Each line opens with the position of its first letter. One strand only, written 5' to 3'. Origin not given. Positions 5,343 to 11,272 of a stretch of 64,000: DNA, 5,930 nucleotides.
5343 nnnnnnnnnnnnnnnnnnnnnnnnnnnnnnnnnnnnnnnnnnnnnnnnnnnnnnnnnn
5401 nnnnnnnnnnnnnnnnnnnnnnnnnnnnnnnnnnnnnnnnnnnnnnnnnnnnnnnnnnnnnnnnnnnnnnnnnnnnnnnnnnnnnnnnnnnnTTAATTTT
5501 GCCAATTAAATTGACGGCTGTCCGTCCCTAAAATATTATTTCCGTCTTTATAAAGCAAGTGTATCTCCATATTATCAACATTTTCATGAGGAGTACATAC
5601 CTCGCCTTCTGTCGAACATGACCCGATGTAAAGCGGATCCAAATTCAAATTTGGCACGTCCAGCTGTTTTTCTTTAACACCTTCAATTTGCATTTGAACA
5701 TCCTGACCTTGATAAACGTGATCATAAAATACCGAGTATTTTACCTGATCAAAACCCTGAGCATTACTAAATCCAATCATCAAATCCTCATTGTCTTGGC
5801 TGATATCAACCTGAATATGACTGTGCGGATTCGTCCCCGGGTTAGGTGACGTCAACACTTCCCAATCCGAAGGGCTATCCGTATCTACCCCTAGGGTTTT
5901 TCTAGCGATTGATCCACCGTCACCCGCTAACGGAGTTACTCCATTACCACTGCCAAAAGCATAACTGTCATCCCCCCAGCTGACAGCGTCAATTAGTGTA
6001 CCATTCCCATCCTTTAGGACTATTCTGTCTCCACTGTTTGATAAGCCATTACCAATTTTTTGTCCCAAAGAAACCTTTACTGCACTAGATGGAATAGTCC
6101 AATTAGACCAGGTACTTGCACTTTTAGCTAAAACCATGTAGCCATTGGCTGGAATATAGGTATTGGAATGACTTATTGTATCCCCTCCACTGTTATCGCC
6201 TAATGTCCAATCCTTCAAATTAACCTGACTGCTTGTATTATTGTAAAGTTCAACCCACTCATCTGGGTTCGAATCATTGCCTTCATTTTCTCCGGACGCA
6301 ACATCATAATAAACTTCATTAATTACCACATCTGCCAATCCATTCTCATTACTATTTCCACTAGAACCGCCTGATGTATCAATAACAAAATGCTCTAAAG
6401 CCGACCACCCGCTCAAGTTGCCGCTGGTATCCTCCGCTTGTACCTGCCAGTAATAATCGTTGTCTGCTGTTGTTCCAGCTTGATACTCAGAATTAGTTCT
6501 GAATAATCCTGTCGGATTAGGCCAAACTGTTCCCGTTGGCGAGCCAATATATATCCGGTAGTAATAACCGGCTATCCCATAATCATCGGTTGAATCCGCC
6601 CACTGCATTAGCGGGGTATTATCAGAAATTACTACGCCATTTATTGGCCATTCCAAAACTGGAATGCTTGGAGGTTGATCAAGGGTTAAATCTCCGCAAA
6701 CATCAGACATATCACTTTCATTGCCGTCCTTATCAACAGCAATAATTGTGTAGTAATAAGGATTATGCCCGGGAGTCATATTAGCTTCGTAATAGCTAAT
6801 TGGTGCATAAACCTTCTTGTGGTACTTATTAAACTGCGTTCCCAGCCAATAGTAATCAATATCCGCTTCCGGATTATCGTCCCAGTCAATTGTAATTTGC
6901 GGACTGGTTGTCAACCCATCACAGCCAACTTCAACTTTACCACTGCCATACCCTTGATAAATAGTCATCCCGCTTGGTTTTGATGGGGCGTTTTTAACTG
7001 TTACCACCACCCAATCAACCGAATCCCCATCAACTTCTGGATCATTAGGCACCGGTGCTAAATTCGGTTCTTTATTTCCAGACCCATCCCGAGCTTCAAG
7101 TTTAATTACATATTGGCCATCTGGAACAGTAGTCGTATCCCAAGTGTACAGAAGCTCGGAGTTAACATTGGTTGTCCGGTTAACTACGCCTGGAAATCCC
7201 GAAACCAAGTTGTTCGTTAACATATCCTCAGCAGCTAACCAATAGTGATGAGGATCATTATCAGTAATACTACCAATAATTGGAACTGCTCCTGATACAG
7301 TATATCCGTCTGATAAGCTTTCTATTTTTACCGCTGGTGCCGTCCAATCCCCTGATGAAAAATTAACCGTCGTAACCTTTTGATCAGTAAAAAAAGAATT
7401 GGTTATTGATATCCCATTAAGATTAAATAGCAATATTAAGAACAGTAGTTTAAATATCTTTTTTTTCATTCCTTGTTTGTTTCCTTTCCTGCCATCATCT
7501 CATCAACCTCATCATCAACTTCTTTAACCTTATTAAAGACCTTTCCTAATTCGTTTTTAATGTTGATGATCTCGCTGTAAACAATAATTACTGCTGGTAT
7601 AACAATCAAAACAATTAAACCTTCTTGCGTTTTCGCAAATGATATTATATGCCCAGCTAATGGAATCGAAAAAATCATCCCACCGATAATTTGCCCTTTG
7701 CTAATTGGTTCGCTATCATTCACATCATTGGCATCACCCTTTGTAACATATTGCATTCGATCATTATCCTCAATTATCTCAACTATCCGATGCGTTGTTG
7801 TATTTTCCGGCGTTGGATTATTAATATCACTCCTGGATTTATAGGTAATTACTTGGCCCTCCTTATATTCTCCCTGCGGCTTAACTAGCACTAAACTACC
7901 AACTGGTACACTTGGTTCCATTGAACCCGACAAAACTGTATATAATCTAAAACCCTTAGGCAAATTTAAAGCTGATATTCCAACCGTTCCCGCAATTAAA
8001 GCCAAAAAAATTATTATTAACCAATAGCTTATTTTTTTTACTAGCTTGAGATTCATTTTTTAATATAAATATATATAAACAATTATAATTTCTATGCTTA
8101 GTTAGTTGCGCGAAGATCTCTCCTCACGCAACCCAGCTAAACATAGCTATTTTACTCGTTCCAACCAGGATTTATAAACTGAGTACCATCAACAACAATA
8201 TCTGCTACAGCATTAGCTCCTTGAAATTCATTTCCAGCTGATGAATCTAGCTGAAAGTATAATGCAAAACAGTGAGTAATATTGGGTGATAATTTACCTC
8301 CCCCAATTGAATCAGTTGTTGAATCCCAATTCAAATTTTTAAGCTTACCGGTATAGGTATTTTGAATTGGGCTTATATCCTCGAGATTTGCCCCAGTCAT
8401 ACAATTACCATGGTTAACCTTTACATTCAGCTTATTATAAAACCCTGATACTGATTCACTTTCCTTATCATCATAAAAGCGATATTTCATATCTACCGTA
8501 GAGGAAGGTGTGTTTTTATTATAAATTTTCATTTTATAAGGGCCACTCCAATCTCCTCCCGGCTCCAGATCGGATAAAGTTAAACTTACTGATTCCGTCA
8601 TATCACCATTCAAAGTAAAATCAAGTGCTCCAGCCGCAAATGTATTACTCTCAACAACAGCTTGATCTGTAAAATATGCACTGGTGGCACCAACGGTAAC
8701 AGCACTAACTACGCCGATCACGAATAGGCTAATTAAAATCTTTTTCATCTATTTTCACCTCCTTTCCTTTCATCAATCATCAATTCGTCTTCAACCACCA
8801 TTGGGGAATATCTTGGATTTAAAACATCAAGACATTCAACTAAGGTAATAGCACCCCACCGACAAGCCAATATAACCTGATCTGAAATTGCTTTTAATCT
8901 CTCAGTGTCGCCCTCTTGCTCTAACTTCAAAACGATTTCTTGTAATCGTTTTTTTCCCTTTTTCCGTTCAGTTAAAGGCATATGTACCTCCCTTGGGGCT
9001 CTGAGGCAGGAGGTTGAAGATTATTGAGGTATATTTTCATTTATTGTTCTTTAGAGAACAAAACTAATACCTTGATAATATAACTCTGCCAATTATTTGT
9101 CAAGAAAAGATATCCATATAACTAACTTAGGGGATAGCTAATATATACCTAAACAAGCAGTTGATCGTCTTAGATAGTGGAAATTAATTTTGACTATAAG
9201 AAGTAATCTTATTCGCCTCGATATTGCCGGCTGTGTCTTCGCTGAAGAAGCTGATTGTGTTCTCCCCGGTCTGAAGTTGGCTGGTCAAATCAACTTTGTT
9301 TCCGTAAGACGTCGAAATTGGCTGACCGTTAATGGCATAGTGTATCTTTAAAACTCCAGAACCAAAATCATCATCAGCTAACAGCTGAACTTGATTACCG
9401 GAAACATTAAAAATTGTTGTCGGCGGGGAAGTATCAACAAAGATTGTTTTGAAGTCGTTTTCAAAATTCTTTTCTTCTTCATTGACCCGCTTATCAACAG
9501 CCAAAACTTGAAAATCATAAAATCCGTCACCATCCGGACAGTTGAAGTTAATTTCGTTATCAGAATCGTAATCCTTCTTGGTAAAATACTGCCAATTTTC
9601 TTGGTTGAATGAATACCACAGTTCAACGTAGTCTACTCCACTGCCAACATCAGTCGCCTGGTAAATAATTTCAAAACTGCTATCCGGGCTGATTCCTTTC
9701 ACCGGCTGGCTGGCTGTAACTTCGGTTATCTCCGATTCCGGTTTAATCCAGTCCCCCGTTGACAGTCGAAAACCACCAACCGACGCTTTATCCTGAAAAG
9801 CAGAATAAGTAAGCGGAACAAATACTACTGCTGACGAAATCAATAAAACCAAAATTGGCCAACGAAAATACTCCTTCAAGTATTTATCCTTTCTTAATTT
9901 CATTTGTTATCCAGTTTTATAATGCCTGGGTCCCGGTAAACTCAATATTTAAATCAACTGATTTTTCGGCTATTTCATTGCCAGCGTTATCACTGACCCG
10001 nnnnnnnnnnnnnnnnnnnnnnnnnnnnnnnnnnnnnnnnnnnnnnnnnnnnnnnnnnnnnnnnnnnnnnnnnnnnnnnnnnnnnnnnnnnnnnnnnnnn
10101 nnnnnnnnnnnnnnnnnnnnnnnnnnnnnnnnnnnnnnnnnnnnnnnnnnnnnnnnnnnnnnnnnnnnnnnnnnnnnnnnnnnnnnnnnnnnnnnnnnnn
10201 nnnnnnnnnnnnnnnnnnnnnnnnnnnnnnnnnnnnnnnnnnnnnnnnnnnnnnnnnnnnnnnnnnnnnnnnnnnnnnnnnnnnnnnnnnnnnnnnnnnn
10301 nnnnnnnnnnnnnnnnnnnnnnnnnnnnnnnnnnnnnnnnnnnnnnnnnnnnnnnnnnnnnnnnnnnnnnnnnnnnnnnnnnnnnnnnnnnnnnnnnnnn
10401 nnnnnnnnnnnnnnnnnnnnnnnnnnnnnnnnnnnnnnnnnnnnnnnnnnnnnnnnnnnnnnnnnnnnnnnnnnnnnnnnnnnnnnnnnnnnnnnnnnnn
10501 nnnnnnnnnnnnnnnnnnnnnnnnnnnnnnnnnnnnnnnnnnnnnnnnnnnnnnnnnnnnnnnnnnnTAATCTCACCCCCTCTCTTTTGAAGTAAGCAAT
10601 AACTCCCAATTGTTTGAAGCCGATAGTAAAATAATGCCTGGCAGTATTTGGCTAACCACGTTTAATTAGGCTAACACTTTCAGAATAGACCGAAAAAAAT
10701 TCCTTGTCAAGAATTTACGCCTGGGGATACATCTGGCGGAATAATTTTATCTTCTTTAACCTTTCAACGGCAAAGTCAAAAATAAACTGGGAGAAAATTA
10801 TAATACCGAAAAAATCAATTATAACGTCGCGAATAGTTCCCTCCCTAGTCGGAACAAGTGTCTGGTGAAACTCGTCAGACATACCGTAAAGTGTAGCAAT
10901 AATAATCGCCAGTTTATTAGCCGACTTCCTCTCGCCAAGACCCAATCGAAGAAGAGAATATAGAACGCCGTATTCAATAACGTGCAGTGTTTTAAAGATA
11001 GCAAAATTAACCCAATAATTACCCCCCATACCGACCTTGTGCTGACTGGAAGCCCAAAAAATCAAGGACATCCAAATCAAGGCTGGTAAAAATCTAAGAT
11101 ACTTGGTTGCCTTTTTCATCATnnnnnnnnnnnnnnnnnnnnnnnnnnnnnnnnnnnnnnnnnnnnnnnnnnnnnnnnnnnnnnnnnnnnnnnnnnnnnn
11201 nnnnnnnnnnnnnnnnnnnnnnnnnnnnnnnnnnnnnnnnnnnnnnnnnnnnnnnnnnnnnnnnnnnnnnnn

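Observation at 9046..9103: Near-consensus promoter with a SinR-type operator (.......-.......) overlapping the start site of the sipW/tasA-like operon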

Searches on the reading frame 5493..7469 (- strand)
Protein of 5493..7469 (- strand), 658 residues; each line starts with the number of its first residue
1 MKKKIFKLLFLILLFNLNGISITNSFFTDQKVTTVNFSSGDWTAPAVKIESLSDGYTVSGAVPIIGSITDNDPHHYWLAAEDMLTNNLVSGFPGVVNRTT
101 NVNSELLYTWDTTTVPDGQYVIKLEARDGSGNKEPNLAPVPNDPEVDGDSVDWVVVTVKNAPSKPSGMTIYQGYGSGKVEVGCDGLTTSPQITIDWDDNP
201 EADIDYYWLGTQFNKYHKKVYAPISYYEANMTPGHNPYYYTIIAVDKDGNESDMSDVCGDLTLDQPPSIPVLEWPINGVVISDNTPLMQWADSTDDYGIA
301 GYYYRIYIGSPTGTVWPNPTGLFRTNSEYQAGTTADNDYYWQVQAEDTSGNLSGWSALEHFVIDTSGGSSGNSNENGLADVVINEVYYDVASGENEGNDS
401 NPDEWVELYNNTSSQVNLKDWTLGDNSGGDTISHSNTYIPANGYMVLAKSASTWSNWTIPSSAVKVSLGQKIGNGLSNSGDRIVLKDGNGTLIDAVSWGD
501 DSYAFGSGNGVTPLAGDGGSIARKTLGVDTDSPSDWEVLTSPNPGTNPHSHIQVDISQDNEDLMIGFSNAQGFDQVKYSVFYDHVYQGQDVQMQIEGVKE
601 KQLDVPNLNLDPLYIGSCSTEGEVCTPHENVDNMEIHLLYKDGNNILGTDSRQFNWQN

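Call 7: search_protein_families(library=pfam, proteins=[window:5493-7469:-], max_evalue=0.01)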
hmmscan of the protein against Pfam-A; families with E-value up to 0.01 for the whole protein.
window:5493-7469:- (658 aa): 3 families
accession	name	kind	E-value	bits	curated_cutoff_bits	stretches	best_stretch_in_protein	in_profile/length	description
PF00932.25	LTD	-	1.4e-20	74.1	34.3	1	379-499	6-108/109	Lamin Tail Domain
PF25788.1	Ig_Rha78A_N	-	2.2e-05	25.1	27.4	1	277-361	11-99/105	Rha78A-like, N-terminal immunoglobulin domain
PF19077.6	Big_13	-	0.00018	22.4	27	0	330-365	67-102/102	Bacterial Ig-like domain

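Call 78: search_protein_families(library=ncbifam, proteins=[window:5493-7469:-], max_evalue=0.01)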
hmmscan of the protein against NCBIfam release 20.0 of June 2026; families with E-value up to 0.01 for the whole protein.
window:5493-7469:- (658 aa): 0 families

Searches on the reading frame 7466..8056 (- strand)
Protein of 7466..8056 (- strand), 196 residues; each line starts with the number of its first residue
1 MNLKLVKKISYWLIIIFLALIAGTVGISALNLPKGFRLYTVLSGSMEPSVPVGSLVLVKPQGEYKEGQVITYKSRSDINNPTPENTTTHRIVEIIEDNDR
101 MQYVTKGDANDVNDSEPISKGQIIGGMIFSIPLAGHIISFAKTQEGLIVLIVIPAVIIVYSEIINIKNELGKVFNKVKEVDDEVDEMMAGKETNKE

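Call 7: search_protein_families(library=pfam, proteins=[window:7466-8056:-], max_evalue=0.01)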
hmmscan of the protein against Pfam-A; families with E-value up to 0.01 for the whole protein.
window:7466-8056:- (196 aa): 2 families
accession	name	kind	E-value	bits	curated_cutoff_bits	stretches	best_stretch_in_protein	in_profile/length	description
PF00717.28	Peptidase_S24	-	0.0013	18.9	23.3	1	36-71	35-70/116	Peptidase S24-like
PF10502.14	Peptidase_S26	-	0.0027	18.1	22.9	1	12-76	4-67/168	Signal peptidase, peptidase S26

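Call 78: search_protein_families(library=ncbifam, proteins=[window:7466-8056:-], max_evalue=0.01)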
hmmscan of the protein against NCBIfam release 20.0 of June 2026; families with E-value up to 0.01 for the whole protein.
window:7466-8056:- (196 aa): 3 families
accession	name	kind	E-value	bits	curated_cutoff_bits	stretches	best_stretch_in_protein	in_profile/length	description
NF046067.1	SigPepSipWBacil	equivalog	4.6e-32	111.1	190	1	34-185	36-184/189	signal peptidase I SipW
TIGR02228.1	sigpep_I_arch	equivalog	8.2e-31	107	51.85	1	5-164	2-156/158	signal peptidase I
TIGR02227.1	sigpep_I_bact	equivalog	0.0013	18.6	47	1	35-97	19-80/162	signal peptidase I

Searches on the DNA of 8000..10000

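Call 10: search_rna_families(source=window, start=8000, end=10000, threshold=evalue, max_evalue=1)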
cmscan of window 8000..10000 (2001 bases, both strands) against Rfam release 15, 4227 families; matches with E-value up to 1: 1.
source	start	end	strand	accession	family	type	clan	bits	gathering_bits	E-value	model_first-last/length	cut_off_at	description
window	8842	8981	-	RF00007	U12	Gene; snRNA; splicing;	CL00006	18.6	53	0.75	1-151/151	no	U12 minor spliceosomal RNA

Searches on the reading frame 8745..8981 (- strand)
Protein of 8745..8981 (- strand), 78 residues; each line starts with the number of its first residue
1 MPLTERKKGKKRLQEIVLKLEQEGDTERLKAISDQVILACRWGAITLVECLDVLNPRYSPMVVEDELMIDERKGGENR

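Call 7: search_protein_families(library=pfam, proteins=[window:8745-8981:-], max_evalue=0.01)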
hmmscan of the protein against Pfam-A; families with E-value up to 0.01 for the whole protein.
window:8745-8981:- (78 aa): 0 families

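Call 14: find_homologous_proteins(query=window:8745-8981:-, max_evalue=0.01)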
Query window:8745-8981:- (78 aa): 1 proteins with E <= 0.01 among 1 candidates.
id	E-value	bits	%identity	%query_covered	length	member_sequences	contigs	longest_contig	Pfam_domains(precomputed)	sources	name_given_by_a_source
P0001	2.1e-43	163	100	100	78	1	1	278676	-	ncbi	-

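Call 15: find_encoding_contigs(protein=P0001, flank=1000, max_places=5)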
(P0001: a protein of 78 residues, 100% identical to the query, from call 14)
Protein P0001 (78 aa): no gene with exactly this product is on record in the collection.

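Call 49: predict_structure(protein=window:8745-8981:-)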
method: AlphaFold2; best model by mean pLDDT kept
length: 78 residues; sequences in the alignment: 1
mean_pLDDT: 79.6   pTM: 0.58
mean pLDDT of the five models: 79.6, 74.9, 73.8, 71.3, 62.8
residues with pLDDT >= 90: 40; 70-90: 14; 50-70: 20; < 50: 4
segments of 3 or more residues with pLDDT < 50: none
pLDDT, mean of each block of 10 residues (from residue 1): 73 93 95 95 92 80 52 52
secondary structure, 60 per line:
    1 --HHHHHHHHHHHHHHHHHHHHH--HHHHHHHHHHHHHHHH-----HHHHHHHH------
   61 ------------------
elements in order: H3-23 H26-41 H47-54

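Call 51: fold_search(model_id=the predicted structure, library=pdb)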
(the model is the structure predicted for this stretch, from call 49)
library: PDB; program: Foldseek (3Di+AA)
matches with E <= 10: 9; with E <= 0.001: 0
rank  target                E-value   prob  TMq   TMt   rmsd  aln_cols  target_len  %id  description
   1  8vx7_B                2.2e+00  0.51  0.45  0.24   3.5        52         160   25  Computationally designed tunable C2 symmetric tandem repeat homodimer, bound to cyclic peptide (released 2025-02-05)
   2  5iwa_T                3.2e+00  0.16  0.38  0.30   8.7        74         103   16  Crystal structure of the 30S ribosomal subunit from Thermus thermophilus in complex with the GE81112 peptide antibioti (released 2016-04-27)
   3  5v8i_1t               6.7e+00  0.16  0.42  0.36   3.9        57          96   18  Thermus thermophilus 70S ribosome lacking ribosomal protein uS17 (released 2018-03-28)
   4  9k7w_D                6.7e+00  0.14  0.44  0.39   3.1        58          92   24  Crystal structure of designed nickel-induced homotrimer C3-Ni1-HH*3-18 (released 2025-10-29)
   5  9a5g_A                8.1e+00  0.12  0.35  0.16  13.1        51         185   16  Integrative model of RRF-YTWF by crosslinking MS and deep learning (released 2024-09-18)
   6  9fbd_B                9.2e+00  0.18  0.37  0.11   2.0        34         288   29  Crystal structure of 3-hydroxybutyryl-CoA dehydrogenase from Thermus thermophilus HB27 complexed to NAD+ (released 2025-03-19)
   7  6w2r_B                9.8e+00  0.18  0.49  0.20   2.5        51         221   14  Junction 19, DHR54-DHR79 (released 2020-04-15)
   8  2odm_A                9.8e+00  0.13  0.42  0.42   3.9        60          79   17  Crystal structure of S. aureus YlaN, an essential leucine rich protein involved in the control of cell shape (released 2007-06-05)
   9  8pv1_CJ               9.8e+00  0.10  0.45  0.11   9.8        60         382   20  Chaetomium thermophilum pre-60S State 6 - pre-5S rotation - L1 intermediate - composite structure (released 2023-11-15)

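Call 63: search_protein_representatives(protein=window:8745-8981:-)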
Query: 78 residues. Proteins with E-value up to 0.001 (for the whole library): 2; up to 1e-10: 1; up to 1e-30: 1. The best 2 are listed.
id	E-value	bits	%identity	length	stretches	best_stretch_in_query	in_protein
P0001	6.8e-44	163.1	100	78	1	1-78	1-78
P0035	3.5e-05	40.3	28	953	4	14-59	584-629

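Call 64: search_protein_families(library=pfam, proteins=[P0035], max_evalue=0.01)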
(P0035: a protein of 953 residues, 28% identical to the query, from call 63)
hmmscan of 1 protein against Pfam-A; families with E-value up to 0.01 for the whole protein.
P0035 (953 aa): 9 families
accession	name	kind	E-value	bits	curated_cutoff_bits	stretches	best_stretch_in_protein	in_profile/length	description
PF12796.13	Ank_2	-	5e-28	97.9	27.3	4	537-667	4-87/90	Ankyrin repeats (3 copies)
PF13637.12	Ank_4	-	1.1e-21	76.8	22.7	0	754-803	2-46/50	Ankyrin repeats (many copies)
PF13857.12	Ank_5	-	5.9e-17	62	27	1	230-284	6-55/56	Ankyrin repeats (many copies)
PF00023.36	Ank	-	8.5e-17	60.8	21.1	0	641-667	3-29/33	Ankyrin repeat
PF24521.3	Ank_KRIT1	-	4.1e-14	53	80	0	713-804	19-102/149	KRIT1 ankyrin-repeats domain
PF13606.12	Ank_3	-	9.1e-14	50.5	22.3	0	424-449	2-27/30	Ankyrin repeat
PF13947.11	GUB_WAK_bind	-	5.1e-05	24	29.4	0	267-296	25-53/64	Wall-associated receptor kinase galacturonan-binding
PF23745.1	ANK_LRRK2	-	0.0019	18.5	27.5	0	342-387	54-98/130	LRRK2 ANK repeat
PF21960.2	RCF1-5-like_lid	-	0.0064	16.9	27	0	571-602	2-35/43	RCF1/5-like, AAA+ ATPase lid domain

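Call 78: search_protein_families(library=ncbifam, proteins=[window:8745-8981:-], max_evalue=0.01)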
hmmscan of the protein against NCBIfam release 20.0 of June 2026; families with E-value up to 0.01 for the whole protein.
window:8745-8981:- (78 aa): 0 families

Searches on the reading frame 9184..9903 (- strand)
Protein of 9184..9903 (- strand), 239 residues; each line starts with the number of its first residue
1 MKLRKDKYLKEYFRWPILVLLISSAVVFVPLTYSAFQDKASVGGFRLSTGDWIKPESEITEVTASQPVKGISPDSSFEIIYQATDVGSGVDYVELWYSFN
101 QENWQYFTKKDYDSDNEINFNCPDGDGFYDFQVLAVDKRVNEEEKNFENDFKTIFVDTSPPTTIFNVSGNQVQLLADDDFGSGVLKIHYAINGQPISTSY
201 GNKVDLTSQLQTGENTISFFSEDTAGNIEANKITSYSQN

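Call 7: search_protein_families(library=pfam, proteins=[window:9184-9903:-], max_evalue=0.01)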
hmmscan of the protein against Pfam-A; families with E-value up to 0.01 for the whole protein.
window:9184-9903:- (239 aa): 2 families
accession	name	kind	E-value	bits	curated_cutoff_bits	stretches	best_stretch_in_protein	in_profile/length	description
PF19077.6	Big_13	-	0.0015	19.4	27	0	201-232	61-94/102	Bacterial Ig-like domain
PF17957.7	Big_7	-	0.0019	19.2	24.1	0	171-217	21-68/70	Bacterial Ig domain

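Call 53: find_homologous_proteins(query=window:9184-9903:-, max_evalue=0.00001)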
Query window:9184-9903:- (239 aa): 6 proteins with E <= 0.00001 among 1362 candidates.
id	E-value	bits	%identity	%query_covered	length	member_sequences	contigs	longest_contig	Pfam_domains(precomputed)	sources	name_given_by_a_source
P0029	5.1e-156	535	100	100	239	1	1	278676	-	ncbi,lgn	-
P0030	4.6e-110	385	72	97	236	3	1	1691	-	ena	-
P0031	1.3e-68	249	52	92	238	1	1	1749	-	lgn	-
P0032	2.1e-61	226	49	94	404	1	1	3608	PF10502.15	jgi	-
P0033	5.1e-59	218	50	92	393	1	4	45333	PF19077.7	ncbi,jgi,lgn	jgi:signal peptidase I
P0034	1.1e-54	204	48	89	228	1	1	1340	-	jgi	jgi:hypothetical protein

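Call 54: find_encoding_contigs(protein=P0030, flank=3000, max_places=4)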
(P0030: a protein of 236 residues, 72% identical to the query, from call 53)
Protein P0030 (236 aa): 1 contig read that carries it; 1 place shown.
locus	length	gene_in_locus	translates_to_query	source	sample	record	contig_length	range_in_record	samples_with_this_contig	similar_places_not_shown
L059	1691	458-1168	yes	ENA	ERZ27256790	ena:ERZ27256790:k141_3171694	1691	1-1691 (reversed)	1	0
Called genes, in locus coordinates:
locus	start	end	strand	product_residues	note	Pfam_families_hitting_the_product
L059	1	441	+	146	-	?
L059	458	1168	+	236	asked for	-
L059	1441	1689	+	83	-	?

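Call 55: find_encoding_contigs(protein=P0029, flank=3000, max_places=6)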
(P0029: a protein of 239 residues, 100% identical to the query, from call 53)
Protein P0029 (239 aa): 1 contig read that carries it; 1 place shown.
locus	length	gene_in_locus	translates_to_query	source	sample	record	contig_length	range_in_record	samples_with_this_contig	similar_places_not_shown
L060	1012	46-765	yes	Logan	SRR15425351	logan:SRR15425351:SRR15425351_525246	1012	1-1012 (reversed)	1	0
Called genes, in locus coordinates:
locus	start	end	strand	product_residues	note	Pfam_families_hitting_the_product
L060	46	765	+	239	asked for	-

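Call 78: search_protein_families(library=ncbifam, proteins=[window:9184-9903:-], max_evalue=0.01)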
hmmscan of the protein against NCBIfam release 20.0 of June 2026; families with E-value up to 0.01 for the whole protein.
window:9184-9903:- (239 aa): 1 family
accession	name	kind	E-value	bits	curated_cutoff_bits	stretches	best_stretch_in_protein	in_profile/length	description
NF047446.1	barrel_OmpL47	domain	8.2e-14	51.8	40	1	167-234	2-64/68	OmpL47-type beta-barrel domain-containing protein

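Call 83: find_encoding_contigs(protein=P0031, flank=2000, max_places=3)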
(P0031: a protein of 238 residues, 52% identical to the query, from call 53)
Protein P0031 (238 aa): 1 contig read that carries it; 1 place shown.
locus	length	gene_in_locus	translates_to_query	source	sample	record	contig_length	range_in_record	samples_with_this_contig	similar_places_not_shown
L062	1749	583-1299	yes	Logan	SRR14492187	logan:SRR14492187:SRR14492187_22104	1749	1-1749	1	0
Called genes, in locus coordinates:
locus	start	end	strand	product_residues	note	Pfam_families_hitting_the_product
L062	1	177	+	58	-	?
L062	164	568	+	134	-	PF04892:VanZ-LLP1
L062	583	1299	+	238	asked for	-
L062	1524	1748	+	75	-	?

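Call 84: find_encoding_contigs(protein=P0034, flank=2000, max_places=3)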
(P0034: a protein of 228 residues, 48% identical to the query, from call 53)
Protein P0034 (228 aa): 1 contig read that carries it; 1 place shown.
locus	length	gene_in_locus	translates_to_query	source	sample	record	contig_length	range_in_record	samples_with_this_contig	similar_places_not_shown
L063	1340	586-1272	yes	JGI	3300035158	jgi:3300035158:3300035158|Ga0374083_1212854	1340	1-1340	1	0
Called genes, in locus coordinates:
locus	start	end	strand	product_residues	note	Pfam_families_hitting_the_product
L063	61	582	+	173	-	-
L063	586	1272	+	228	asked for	-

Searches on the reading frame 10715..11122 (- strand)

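Call 7: search_protein_families(library=pfam, proteins=[window:10715-11122:-], max_evalue=0.01)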
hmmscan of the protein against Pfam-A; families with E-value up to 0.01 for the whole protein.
window:10715-11122:- (135 aa): 1 family
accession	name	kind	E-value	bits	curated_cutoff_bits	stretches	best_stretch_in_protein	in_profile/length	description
PF04892.17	VanZ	-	6.1e-13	49.9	30.1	1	12-109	3-117/126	VanZ like family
